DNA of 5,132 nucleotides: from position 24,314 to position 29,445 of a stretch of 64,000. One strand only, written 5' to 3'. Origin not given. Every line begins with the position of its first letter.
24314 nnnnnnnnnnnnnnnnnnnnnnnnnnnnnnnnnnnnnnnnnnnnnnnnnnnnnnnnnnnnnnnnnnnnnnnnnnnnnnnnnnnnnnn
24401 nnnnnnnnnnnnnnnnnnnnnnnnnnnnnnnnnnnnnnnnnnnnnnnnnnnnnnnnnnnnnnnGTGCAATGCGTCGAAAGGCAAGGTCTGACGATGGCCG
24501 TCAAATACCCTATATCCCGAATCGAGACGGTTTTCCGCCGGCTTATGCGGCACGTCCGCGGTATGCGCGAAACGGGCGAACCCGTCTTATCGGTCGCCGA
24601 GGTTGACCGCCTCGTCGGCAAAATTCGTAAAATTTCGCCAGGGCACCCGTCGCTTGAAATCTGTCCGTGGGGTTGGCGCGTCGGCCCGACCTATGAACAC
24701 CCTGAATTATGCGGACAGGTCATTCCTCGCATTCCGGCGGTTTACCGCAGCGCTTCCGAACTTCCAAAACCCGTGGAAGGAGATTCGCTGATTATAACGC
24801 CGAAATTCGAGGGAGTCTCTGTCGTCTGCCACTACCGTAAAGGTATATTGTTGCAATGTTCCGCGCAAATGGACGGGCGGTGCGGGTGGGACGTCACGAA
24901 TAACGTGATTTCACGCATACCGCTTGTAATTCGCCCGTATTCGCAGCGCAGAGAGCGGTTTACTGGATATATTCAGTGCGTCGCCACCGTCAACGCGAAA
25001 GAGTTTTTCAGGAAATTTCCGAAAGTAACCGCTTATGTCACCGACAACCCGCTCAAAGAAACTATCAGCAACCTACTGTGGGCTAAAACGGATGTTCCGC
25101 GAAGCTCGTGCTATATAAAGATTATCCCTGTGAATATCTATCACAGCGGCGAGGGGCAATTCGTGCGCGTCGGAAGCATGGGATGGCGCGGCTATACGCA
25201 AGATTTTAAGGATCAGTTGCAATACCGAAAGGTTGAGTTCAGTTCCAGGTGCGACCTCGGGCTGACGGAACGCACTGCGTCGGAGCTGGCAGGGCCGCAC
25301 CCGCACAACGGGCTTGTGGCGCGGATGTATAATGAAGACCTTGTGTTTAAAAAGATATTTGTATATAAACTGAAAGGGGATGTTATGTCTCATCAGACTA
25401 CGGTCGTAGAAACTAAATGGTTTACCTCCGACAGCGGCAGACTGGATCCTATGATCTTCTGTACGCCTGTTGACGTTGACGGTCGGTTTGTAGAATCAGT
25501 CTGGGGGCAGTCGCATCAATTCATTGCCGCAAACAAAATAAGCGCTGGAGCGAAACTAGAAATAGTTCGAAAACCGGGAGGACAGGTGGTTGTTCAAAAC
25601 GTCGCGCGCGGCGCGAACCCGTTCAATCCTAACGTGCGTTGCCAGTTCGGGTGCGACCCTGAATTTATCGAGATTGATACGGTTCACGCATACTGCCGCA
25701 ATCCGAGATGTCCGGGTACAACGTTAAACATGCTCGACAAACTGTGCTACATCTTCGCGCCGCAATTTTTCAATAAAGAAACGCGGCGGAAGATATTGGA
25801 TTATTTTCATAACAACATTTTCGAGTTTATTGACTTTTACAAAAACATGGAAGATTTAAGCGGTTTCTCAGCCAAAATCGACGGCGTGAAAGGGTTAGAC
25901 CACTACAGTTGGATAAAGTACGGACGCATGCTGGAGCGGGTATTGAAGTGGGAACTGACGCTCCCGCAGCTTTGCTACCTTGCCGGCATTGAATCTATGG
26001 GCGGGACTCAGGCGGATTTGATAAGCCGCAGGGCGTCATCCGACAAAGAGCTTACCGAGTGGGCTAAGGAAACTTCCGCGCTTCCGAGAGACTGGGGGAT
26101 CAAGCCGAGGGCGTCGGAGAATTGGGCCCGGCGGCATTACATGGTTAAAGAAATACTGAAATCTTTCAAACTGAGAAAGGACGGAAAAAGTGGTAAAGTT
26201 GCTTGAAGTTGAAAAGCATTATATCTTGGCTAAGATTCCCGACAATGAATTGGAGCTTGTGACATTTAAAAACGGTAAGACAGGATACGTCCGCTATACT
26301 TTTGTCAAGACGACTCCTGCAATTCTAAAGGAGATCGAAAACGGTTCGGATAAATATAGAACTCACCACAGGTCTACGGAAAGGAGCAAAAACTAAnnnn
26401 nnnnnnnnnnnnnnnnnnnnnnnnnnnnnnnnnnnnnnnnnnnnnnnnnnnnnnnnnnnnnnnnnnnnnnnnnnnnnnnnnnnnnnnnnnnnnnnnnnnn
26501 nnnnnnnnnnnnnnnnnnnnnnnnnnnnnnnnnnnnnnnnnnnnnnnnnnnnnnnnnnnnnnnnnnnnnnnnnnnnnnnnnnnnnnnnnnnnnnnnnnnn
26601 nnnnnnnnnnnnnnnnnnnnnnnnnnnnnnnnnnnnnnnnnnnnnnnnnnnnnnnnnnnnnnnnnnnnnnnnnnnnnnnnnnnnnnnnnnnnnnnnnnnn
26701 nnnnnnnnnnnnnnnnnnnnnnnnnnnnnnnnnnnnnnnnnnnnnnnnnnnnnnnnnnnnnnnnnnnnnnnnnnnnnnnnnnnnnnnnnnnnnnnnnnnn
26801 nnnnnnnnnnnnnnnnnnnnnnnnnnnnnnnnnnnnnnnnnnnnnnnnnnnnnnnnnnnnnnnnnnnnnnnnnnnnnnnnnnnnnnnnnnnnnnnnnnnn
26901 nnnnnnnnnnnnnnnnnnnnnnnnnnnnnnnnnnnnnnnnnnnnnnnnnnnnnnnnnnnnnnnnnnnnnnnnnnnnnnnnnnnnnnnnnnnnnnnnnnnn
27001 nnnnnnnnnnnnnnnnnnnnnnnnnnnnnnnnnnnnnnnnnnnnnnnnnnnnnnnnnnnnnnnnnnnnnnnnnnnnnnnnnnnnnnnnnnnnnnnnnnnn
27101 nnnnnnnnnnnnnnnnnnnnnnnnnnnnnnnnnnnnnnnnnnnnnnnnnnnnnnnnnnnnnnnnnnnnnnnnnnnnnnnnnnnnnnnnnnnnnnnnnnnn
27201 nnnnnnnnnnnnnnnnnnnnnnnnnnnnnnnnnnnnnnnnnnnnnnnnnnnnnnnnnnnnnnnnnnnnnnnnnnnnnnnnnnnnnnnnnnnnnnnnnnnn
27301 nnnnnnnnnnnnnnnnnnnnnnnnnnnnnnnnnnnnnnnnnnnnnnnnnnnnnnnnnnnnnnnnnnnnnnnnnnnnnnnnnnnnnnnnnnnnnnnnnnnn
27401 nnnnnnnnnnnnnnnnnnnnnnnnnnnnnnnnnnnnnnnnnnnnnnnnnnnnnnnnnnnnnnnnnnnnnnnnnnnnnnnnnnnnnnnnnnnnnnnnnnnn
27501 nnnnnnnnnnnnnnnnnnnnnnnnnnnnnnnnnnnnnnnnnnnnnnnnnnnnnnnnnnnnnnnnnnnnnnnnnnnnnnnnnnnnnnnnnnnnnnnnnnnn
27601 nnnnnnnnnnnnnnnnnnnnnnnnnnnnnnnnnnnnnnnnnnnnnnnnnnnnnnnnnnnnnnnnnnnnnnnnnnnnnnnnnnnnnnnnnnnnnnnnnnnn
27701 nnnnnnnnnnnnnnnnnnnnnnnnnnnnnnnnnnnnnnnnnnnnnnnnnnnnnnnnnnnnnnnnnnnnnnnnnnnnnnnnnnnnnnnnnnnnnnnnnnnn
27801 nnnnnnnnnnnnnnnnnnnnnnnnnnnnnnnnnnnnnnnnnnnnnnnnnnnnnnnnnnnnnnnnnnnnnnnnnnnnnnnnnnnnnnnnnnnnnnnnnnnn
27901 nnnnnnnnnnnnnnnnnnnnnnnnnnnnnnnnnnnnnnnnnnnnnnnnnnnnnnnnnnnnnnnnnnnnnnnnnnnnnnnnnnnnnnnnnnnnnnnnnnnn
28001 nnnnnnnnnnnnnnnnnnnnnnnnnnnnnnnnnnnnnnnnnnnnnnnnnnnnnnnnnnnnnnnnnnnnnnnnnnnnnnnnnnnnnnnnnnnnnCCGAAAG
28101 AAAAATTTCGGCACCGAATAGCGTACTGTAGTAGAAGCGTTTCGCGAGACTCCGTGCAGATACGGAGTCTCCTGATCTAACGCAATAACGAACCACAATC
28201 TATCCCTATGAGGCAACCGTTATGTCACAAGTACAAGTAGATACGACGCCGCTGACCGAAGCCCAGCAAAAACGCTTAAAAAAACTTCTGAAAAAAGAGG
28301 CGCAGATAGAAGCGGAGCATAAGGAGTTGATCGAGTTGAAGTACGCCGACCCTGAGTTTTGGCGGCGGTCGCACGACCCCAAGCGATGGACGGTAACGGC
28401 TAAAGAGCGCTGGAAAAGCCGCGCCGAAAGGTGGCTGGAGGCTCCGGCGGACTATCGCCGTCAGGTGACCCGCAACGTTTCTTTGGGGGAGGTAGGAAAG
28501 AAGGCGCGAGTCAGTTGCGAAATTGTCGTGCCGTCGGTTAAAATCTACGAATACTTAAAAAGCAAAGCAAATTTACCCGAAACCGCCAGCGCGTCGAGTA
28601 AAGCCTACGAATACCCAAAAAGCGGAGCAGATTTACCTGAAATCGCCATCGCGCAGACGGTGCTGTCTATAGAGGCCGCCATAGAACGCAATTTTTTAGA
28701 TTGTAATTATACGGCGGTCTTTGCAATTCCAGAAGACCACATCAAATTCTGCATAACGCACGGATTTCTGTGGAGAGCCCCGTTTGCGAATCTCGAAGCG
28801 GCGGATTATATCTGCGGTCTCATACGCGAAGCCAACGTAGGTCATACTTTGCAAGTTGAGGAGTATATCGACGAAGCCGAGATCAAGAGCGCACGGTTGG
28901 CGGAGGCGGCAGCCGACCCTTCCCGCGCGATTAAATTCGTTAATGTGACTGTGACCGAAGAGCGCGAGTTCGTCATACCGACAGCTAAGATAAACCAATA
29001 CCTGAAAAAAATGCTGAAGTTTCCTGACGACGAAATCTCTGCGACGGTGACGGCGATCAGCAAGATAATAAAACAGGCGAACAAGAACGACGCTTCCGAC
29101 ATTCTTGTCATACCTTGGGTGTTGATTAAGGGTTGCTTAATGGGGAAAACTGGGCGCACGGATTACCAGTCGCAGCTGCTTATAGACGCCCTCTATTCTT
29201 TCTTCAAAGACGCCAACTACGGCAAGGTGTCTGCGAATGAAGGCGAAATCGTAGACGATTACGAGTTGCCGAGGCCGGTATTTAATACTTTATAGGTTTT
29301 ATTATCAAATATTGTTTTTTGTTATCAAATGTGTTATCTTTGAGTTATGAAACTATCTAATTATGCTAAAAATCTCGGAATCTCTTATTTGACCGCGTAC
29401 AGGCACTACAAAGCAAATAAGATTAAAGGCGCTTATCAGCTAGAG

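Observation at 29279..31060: Three diverged IS607-family TnpB elements in a phage genome: one complete (tnpA+tnpB), two tnpB-only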

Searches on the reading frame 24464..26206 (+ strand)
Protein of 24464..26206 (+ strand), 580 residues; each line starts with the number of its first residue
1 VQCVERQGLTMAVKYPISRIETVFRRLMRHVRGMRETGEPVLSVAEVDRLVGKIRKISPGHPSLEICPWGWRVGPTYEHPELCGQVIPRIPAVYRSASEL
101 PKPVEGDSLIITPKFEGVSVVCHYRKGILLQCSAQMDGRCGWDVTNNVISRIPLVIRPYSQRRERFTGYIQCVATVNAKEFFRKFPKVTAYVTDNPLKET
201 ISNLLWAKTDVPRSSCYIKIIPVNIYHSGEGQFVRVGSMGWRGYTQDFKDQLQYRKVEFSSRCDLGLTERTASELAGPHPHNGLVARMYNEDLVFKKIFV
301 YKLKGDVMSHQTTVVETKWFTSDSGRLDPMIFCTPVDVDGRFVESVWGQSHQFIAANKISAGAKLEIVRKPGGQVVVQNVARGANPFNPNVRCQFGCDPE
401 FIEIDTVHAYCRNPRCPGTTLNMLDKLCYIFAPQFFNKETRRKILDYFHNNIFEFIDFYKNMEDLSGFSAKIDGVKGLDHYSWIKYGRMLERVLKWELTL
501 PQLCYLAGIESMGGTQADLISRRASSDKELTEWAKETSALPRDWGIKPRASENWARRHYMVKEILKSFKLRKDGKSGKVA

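Call 54: search_protein_families(library=phrogs, proteins=[window:24464-26206:+], max_evalue=0.00001)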
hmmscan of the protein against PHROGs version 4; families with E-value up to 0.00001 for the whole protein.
window:24464-26206:+ (580 aa): 2 families
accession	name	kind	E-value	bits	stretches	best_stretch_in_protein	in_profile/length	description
phrog_3869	-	DNA, RNA and nucleotide metabolism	5.8e-22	78.9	1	301-551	301-543/656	NAD-dependent DNA ligase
phrog_3359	-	DNA, RNA and nucleotide metabolism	1.8e-12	48.2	1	26-150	6-116/325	NAD-dependent DNA ligase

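Call 55: search_protein_families(library=pfam, proteins=[window:24464-26206:+], max_evalue=0.001)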
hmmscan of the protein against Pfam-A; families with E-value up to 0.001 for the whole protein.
window:24464-26206:+ (580 aa): 1 family
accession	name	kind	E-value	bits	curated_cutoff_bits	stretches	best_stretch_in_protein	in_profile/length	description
PF01653.23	DNA_ligase_aden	-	1.4e-05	25.2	27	1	109-157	44-94/253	NAD-dependent DNA ligase adenylation domain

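Call 77: search_dna_similar(query=window:24464-26203:+, collection=phages, mode=protein, max_rows=12, max_evalue=0.00001)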
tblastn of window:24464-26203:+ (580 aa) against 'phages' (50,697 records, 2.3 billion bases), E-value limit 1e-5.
Records with a match: 6; places in all: 6; records where one place covers at least 80% of the query: 1.
Best place of each record, by identity: <60% 6.
By first word of the organism name: Serratia 2; Bacillus 2; Listeria 1; Streptococcus 1.
By host as written in the record: Serratia marcescens LVF3 2; Bacillus subtilis W-23-S(r); Bacillus licheniformis ATCC 9945a 2; Listeria innocua ATCC 51742 1; Streptococcus agalactiae 1.
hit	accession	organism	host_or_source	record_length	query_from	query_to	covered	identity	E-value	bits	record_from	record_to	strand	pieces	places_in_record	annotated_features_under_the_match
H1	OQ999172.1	Listeria phage LIS04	Listeria innocua ATCC 51742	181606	36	571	92%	20.7%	1e-13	81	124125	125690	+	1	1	NAD-dependent DNA ligase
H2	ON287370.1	Serratia phage vB_SmaM-Sureiya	Serratia marcescens LVF3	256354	40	427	67%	24.0%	3e-8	63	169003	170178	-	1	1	putative DNA ligase (NAD+)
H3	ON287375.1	Serratia phage vB_SmaM-Yubaba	Serratia marcescens LVF3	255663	40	427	67%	24.0%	3e-8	63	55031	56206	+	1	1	DNA ligase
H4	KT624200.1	Bacillus phage SP-15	Bacillus subtilis W-23-S(r); Bacillus ...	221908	38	369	57%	23.4%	4e-11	72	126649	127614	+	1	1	DNA ligase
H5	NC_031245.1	Bacillus phage SP-15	Bacillus subtilis W-23-S(r); Bacillus ...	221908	38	369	57%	23.4%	4e-11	72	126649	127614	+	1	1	NAD-dependent DNA ligase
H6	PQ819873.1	Streptococcus phage vB_SagM-GXN1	Streptococcus agalactiae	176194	22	185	28%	25.4%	3e-9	66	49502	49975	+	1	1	NAD-dependent DNA ligase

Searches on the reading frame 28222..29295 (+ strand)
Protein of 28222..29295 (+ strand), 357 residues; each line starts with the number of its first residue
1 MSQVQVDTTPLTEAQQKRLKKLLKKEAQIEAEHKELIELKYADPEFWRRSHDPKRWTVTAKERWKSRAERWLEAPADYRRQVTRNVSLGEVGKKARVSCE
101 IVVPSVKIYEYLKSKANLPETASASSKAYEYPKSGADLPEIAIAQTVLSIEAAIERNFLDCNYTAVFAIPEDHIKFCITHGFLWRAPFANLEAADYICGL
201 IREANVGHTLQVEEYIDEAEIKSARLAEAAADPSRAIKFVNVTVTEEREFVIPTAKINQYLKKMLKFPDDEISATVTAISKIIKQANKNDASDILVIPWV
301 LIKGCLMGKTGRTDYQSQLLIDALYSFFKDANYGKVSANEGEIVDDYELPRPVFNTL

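Call 54: search_protein_families(library=phrogs, proteins=[window:28222-29295:+], max_evalue=0.00001)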
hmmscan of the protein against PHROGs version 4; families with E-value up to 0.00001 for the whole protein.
window:28222-29295:+ (357 aa): 0 families

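Call 55: search_protein_families(library=pfam, proteins=[window:28222-29295:+], max_evalue=0.001)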
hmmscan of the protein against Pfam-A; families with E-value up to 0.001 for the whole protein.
window:28222-29295:+ (357 aa): 0 families

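Call 88: find_homologous_proteins(query=window:28222-29292:+, max_evalue=1e-10)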
Query window:28222-29292:+ (357 aa): 1 proteins with E <= 1e-10 among 5643 candidates.
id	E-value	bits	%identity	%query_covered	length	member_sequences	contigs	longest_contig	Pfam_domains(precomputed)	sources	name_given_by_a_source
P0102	1.6e-234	795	100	100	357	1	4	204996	-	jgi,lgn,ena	-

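Call 89: find_encoding_contigs(protein=P0102, flank=10000, max_places=6)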
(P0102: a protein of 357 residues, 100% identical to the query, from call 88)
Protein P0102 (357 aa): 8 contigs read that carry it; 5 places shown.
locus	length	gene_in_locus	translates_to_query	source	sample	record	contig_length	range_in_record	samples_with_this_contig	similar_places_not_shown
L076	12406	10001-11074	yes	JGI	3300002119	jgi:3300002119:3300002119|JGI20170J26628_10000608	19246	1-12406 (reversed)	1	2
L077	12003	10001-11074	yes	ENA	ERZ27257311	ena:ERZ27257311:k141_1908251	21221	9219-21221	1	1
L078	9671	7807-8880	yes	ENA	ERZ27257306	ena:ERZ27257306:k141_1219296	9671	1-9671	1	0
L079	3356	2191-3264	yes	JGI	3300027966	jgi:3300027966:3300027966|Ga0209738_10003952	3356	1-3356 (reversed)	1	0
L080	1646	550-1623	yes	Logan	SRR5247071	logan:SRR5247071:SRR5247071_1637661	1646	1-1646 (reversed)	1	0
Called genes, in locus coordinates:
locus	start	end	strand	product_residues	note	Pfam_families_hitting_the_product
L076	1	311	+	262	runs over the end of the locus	-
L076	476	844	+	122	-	-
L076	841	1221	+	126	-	PF11750:DUF3307 (weak)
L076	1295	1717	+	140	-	-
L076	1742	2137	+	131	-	-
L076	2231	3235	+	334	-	-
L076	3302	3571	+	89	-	-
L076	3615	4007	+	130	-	-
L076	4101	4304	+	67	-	-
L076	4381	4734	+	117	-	-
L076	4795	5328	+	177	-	-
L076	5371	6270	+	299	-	PF00140:Sigma70_r1_2, PF04542:Sigma70_r2, PF04539:Sigma70_r3, PF04545:Sigma70_r4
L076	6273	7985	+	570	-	PF01653:DNA_ligase_aden (faint)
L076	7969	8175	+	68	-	-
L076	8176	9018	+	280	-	-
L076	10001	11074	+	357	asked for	-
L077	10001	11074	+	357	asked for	-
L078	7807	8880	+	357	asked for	-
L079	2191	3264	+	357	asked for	-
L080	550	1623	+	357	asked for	-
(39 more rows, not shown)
